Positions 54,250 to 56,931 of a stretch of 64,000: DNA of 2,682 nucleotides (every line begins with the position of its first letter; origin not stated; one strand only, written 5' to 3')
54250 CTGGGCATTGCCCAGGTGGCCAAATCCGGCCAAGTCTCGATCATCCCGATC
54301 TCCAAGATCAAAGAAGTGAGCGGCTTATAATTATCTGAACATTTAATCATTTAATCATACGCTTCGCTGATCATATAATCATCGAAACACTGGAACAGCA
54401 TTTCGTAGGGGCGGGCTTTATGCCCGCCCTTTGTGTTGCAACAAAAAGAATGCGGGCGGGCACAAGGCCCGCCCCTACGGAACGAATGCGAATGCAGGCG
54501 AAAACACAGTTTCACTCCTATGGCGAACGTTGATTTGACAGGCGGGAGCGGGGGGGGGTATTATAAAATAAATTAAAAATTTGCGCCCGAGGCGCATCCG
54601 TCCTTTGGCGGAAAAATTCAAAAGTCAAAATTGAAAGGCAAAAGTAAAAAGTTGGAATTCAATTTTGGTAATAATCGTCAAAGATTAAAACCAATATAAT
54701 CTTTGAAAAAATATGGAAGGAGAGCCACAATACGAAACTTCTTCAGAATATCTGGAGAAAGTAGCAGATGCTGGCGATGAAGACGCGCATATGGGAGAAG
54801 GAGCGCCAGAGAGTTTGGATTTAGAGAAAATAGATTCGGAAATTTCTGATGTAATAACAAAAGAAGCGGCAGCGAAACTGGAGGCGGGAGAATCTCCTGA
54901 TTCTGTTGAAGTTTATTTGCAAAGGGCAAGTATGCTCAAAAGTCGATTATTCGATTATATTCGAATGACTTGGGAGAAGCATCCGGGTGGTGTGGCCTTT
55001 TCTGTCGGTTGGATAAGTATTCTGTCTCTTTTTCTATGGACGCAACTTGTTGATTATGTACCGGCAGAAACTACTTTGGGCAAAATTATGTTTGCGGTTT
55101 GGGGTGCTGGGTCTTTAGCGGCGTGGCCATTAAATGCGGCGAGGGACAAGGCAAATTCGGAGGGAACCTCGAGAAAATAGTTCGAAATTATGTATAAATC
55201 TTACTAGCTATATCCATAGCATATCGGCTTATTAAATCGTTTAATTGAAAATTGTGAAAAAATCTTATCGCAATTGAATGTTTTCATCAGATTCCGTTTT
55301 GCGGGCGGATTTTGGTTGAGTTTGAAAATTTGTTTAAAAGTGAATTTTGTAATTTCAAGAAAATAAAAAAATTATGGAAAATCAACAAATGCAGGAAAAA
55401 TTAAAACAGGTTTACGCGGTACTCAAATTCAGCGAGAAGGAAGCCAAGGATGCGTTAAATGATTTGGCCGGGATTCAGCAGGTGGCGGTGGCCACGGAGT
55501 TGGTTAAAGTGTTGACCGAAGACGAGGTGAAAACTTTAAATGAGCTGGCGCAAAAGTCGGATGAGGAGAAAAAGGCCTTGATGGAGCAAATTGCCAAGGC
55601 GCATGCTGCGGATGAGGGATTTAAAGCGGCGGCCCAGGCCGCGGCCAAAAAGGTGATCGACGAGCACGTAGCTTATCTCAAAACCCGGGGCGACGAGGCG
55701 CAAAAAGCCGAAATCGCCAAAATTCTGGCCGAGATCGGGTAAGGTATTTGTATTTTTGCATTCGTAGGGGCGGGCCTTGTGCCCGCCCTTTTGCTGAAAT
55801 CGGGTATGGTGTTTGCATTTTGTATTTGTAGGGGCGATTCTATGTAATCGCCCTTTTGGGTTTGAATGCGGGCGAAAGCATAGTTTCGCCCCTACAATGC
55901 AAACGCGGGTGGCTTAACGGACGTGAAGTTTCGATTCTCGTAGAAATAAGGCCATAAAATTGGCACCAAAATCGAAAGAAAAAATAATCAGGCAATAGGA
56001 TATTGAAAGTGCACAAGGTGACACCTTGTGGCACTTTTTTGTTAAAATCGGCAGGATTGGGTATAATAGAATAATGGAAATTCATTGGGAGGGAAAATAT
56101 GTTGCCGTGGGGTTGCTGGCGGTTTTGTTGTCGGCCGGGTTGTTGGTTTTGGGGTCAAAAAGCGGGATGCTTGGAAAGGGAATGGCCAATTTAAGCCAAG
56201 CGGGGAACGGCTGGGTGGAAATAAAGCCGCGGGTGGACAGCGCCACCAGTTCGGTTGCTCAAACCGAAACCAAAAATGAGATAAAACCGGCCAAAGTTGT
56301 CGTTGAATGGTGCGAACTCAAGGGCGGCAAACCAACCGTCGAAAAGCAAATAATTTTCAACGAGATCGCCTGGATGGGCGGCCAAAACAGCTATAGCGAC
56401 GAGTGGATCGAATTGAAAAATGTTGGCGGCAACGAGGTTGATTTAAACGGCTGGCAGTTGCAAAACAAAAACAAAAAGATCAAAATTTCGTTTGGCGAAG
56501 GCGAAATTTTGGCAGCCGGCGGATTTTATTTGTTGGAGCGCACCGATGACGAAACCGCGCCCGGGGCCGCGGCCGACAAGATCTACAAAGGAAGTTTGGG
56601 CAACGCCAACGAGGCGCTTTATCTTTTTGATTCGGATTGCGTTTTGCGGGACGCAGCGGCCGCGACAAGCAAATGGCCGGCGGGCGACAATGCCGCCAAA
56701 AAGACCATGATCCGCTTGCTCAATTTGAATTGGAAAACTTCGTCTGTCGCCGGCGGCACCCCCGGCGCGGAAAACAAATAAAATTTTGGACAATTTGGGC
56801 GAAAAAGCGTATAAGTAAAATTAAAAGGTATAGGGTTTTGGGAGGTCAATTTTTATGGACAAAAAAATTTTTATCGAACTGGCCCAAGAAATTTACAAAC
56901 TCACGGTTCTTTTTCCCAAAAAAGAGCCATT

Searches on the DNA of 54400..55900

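Call 68: search_rna_families(source=window, start=54400, end=55900, threshold=evalue, max_evalue=1)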
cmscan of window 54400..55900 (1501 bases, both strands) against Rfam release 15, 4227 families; matches with E-value up to 1: 10.
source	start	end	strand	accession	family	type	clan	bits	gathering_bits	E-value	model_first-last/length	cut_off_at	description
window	54404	54479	+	RF04167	mir-1972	Gene; miRNA;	-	39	90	7.9e-06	1-81/81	no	mir-1972 microRNA precursor family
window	54401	54482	+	RF03578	mir-3910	Gene; miRNA;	-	35.6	95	4.6e-05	1-82/82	no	mir-3910 microRNA precursor family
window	54401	54482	-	RF03578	mir-3910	Gene; miRNA;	-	31.8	95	0.0005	1-82/82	no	mir-3910 microRNA precursor family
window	54401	54480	-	RF00749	mir-208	Gene; miRNA;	-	24.6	56.4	0.0077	1-77/77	no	mir-208 microRNA precursor family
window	54401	54482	-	RF00939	mir-504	Gene; miRNA;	-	23.9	57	0.045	1-78/78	no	mir-504 microRNA precursor family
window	55826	55897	+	RF01061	mir-548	Gene; miRNA;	-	20.5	90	0.76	1-84/84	no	mir-548 microRNA precursor family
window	55746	55872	-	RF00263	SNORA68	Gene; snRNA; snoRNA; HACA-box;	-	19.8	43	0.79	1-133/133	no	Small nucleolar RNA SNORA68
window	55722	55794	+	RF02784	SorX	Gene; sRNA;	-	18.3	46.6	0.22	1-73/73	no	Singlet oxygen resistance RNA X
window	54454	54474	-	RF02784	SorX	Gene; sRNA;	-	17.3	46.6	0.43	47-67/73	no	Singlet oxygen resistance RNA X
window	54400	54435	+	RF02784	SorX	Gene; sRNA;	-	16.3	46.6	0.84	30-73/73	5'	Singlet oxygen resistance RNA X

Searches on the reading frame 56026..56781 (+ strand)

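Call 10: search_protein_families(library=pfam, proteins=[window:56026-56781:+], max_evalue=0.01)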
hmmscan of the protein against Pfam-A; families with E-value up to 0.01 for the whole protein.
window:56026-56781:+ (251 aa): 1 family
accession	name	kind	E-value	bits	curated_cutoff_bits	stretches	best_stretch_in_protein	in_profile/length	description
PF00932.25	LTD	-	2.8e-14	53.8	34.3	1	106-205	5-99/109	Lamin Tail Domain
